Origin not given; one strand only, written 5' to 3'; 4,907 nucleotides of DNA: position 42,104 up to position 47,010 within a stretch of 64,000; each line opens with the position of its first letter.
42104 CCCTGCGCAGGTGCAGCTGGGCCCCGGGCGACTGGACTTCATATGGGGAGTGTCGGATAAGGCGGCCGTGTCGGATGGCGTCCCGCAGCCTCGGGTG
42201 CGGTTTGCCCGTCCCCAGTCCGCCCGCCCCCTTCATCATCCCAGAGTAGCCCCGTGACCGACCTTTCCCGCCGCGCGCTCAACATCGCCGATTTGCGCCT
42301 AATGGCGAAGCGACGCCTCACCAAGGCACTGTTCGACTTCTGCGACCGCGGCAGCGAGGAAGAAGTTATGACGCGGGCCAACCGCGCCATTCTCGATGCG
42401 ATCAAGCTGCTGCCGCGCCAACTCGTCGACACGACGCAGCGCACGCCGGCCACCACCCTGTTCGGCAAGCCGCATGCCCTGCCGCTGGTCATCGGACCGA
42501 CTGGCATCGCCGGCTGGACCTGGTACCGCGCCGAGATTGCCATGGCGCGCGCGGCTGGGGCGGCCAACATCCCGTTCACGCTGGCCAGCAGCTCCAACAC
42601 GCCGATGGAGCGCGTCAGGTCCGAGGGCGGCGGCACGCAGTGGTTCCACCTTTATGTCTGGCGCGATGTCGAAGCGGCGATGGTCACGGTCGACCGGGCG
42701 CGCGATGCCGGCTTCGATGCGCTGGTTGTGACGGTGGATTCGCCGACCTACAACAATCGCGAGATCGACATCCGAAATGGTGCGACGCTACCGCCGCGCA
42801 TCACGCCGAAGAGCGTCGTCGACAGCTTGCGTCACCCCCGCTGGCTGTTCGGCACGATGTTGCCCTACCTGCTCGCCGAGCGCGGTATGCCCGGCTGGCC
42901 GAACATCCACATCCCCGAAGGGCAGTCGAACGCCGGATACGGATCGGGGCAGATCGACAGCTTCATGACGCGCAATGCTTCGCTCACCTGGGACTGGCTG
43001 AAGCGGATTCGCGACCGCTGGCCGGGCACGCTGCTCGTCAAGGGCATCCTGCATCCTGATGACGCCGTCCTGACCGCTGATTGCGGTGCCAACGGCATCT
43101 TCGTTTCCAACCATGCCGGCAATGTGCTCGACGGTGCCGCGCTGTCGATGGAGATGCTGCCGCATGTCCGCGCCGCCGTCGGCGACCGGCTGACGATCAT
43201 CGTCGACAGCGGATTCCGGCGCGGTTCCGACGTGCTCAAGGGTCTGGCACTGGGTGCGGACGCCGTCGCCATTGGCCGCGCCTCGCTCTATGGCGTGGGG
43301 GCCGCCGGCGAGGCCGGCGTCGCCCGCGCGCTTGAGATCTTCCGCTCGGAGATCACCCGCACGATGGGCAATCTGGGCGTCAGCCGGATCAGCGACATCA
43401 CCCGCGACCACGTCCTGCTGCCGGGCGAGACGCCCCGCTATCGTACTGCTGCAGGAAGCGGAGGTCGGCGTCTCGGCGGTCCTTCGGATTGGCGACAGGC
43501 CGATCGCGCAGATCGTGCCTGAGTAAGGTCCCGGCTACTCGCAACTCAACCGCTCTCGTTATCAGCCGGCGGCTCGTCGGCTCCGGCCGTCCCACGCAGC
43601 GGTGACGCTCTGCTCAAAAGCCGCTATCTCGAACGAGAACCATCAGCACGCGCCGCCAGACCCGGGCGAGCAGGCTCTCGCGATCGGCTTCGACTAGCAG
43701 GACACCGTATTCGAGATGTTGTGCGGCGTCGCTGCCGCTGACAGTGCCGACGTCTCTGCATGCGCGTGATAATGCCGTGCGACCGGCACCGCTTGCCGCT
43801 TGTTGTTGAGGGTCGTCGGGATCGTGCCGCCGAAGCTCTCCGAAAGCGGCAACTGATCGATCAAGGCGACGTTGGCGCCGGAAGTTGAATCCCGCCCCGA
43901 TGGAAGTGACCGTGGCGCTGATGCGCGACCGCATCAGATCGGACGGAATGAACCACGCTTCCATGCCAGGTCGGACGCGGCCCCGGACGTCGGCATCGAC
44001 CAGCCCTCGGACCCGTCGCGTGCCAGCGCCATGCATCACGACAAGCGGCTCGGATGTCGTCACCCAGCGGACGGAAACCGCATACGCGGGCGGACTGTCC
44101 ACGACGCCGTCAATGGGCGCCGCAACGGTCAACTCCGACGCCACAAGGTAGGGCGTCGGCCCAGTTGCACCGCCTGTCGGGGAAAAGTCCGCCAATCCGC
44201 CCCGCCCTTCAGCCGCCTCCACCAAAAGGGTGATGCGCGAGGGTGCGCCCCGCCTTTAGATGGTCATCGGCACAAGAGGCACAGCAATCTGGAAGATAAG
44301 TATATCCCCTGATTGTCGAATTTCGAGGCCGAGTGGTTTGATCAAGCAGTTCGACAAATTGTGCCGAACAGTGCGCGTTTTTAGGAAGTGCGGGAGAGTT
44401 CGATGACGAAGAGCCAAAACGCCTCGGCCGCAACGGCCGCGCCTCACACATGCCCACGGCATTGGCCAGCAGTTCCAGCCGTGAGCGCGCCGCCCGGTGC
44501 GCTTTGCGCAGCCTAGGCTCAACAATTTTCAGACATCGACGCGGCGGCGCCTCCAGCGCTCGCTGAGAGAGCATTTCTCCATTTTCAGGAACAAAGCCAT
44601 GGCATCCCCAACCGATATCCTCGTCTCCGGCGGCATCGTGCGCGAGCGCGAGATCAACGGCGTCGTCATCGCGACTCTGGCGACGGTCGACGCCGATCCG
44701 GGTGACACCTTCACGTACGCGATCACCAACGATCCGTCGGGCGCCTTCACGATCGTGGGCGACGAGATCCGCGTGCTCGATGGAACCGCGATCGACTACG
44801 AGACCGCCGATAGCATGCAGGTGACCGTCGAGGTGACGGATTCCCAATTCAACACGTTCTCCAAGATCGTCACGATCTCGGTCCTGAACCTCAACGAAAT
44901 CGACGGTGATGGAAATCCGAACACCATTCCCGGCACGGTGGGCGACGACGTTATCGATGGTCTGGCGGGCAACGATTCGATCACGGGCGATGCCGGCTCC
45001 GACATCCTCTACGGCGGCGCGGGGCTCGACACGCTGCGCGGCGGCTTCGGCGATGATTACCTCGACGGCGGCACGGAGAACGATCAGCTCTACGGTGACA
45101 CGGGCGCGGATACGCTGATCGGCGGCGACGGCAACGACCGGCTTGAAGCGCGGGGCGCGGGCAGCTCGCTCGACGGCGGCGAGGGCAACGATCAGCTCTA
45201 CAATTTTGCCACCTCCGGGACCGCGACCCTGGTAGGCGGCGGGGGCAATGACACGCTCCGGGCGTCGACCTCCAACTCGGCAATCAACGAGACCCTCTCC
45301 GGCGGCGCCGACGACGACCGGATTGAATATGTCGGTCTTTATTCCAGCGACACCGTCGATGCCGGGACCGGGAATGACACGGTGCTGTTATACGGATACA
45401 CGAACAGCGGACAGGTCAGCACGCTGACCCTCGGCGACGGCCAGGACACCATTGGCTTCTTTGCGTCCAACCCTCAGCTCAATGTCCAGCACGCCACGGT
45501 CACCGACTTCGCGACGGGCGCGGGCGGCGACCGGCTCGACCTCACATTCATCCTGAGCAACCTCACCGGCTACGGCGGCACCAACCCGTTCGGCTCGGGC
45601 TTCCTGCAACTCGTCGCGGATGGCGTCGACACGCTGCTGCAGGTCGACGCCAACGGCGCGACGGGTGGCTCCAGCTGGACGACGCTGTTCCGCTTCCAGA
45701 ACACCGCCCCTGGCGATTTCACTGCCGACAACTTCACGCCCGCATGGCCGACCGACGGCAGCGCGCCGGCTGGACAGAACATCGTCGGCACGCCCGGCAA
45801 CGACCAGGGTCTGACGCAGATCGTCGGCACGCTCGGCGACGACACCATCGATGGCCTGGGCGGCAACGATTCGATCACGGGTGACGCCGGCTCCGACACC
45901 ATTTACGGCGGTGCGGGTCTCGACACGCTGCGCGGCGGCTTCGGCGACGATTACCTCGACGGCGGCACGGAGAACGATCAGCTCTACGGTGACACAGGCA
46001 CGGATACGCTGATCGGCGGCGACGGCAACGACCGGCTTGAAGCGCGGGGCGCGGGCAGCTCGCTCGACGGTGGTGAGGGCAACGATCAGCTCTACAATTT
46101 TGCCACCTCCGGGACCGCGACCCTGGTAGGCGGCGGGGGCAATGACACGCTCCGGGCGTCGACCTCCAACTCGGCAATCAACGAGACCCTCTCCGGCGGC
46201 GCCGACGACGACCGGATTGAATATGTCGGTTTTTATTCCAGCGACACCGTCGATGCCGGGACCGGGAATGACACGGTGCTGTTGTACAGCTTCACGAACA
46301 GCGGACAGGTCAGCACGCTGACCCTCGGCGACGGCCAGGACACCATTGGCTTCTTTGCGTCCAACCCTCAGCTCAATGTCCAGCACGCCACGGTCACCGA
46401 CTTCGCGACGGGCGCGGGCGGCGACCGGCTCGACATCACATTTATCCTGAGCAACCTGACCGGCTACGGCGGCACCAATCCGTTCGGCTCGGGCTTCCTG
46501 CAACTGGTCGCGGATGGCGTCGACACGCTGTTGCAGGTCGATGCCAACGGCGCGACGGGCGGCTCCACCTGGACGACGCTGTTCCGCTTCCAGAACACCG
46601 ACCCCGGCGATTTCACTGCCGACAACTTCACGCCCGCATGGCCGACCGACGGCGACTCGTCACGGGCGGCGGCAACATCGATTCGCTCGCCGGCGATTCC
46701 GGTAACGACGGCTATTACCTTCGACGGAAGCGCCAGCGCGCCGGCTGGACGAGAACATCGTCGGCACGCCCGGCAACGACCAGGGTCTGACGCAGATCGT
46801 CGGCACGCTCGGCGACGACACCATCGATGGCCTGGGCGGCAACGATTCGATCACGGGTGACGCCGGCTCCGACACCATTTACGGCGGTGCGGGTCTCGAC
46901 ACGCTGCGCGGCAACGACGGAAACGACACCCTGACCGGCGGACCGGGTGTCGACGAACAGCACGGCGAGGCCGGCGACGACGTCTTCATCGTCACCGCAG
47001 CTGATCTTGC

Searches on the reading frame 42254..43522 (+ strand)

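Call 21: search_protein_families(library=pfam, proteins=[window:42254-43522:+], max_evalue=0.01)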
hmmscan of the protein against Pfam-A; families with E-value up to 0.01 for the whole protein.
window:42254-43522:+ (422 aa): 2 families
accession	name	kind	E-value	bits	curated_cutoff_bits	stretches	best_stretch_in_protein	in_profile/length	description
PF01070.24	FMN_dh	-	5.6e-118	394.4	24.9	1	18-387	1-348/350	FMN-dependent dehydrogenase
PF01645.23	Glu_synthase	-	8.4e-06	25.6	20.4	1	306-349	269-312/369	Conserved region in glutamate synthase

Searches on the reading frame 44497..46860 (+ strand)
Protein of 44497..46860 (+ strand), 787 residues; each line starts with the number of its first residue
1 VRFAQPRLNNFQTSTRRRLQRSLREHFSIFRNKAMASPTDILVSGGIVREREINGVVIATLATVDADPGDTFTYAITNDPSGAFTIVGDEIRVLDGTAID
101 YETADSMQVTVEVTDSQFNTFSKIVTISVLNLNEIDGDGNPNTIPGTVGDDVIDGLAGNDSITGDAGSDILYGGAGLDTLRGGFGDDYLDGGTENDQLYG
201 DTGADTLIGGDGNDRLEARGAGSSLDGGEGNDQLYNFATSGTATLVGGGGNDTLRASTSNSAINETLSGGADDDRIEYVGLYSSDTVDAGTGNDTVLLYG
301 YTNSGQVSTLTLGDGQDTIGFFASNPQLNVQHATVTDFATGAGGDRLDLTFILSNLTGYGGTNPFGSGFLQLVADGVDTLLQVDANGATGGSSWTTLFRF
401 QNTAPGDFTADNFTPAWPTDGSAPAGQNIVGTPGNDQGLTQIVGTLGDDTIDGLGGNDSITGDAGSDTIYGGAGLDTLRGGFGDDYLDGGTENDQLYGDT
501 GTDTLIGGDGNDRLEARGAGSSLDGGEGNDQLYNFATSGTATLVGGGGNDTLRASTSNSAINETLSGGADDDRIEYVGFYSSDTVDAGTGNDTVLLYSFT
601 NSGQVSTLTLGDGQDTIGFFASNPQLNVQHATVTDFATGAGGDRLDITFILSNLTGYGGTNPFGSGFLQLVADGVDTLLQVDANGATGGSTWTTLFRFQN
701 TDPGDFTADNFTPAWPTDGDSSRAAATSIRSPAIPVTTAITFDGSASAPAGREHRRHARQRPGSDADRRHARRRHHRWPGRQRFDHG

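Call 47: search_protein_families(library=pfam, proteins=[window:44497-46860:+], max_evalue=0.001)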
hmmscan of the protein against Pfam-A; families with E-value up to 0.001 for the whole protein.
window:44497-46860:+ (787 aa): 2 families
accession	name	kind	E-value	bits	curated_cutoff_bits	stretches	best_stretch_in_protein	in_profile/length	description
PF00353.25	HemolysinCabind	-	3.4e-35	120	23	5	146-180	2-36/36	RTX calcium-binding nonapeptide repeat (4 copies)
PF00028.23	Cadherin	-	5.7e-05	23.9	28.8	1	48-118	5-79/93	Cadherin domain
